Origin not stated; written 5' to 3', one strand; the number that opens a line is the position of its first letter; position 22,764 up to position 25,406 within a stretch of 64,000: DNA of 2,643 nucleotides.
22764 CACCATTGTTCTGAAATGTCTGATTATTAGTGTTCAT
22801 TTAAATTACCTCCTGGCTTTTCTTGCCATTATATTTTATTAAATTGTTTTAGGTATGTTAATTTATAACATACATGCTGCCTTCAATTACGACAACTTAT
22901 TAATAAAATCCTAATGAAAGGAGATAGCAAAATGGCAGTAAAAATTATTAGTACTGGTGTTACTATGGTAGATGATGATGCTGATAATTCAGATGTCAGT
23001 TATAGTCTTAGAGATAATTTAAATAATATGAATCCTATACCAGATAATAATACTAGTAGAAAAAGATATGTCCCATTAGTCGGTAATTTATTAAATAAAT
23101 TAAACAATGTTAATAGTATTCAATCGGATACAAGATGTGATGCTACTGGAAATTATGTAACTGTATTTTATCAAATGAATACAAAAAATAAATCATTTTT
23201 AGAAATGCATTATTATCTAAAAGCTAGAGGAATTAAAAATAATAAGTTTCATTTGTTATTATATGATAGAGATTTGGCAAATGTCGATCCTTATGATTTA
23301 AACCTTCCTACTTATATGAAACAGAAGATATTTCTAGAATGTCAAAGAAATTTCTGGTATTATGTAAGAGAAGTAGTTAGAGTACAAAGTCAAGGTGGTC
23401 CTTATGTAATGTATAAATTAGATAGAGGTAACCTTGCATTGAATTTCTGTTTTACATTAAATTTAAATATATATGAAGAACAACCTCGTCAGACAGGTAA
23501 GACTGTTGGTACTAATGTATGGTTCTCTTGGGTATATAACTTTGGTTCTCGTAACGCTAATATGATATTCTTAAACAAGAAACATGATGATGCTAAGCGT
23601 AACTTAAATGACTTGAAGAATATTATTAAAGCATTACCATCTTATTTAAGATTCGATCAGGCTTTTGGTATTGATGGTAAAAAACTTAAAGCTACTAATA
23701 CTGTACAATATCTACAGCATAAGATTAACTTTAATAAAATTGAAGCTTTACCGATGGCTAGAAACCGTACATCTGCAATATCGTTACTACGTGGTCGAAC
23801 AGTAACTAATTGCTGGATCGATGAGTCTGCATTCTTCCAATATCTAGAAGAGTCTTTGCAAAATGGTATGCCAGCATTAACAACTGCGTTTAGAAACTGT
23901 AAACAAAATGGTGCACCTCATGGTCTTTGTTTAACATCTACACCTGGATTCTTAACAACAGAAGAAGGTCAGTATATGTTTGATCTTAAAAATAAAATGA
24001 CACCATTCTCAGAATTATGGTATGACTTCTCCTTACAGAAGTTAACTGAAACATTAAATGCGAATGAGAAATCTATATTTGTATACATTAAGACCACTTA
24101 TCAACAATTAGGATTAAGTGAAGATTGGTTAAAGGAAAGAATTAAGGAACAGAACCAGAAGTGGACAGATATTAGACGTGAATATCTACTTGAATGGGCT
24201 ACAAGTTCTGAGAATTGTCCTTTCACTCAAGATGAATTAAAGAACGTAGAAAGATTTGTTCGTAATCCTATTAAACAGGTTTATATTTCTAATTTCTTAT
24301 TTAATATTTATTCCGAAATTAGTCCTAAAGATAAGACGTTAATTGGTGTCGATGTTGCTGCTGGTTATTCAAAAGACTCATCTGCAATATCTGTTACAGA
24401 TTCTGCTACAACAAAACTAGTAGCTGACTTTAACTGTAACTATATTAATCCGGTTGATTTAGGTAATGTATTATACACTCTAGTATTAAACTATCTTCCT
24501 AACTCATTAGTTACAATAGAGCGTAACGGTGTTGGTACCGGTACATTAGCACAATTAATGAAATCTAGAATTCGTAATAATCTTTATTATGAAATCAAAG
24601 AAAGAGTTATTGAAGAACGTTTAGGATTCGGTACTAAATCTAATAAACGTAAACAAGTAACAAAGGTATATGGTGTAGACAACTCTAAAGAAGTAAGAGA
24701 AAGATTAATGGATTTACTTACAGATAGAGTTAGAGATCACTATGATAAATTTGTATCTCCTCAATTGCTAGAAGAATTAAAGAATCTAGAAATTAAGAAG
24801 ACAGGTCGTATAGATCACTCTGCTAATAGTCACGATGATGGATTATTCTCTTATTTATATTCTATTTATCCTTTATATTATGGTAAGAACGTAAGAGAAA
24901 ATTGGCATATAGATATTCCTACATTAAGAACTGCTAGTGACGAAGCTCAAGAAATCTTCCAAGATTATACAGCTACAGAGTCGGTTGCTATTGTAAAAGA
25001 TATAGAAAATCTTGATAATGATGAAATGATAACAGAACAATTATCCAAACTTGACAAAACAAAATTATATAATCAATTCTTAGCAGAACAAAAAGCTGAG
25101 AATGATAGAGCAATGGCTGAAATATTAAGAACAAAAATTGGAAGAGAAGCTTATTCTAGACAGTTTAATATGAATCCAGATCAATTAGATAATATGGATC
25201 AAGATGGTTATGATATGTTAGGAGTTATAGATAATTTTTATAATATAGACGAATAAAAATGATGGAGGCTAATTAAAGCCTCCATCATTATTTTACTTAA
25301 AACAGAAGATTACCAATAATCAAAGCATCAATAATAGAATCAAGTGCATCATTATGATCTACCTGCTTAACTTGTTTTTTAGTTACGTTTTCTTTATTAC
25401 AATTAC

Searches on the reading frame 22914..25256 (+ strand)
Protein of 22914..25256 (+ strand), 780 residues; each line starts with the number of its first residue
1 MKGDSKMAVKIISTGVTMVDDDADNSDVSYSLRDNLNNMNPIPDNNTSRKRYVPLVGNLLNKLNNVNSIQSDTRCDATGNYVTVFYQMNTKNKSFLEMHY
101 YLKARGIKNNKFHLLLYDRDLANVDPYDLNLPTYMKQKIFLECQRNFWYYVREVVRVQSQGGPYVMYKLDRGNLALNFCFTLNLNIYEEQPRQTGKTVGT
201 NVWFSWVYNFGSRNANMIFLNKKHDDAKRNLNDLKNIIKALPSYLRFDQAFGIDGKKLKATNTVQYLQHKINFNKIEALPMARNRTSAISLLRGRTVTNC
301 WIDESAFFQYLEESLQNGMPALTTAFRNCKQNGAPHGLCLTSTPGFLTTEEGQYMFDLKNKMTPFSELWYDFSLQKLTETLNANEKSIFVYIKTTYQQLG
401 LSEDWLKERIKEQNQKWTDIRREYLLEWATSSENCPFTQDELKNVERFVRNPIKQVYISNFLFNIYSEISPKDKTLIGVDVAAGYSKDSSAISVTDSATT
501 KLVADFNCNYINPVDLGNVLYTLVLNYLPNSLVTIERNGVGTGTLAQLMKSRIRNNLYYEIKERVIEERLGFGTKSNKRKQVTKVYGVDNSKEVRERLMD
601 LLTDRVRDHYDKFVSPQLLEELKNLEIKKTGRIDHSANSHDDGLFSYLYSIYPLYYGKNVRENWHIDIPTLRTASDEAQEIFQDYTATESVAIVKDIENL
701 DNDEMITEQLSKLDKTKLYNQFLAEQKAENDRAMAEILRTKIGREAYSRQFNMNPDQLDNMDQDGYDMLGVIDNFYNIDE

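Call 36: search_protein_families(library=phrogs, proteins=[window:22914-25256:+], max_evalue=0.001)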
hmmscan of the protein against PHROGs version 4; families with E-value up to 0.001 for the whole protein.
window:22914-25256:+ (780 aa): 2 families
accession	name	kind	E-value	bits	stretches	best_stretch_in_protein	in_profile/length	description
phrog_32359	-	head and packaging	2.8e-54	185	1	84-288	8-206/210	terminase large subunit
phrog_2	-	head and packaging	2.4e-40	140.1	2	81-230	68-209/807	terminase large subunit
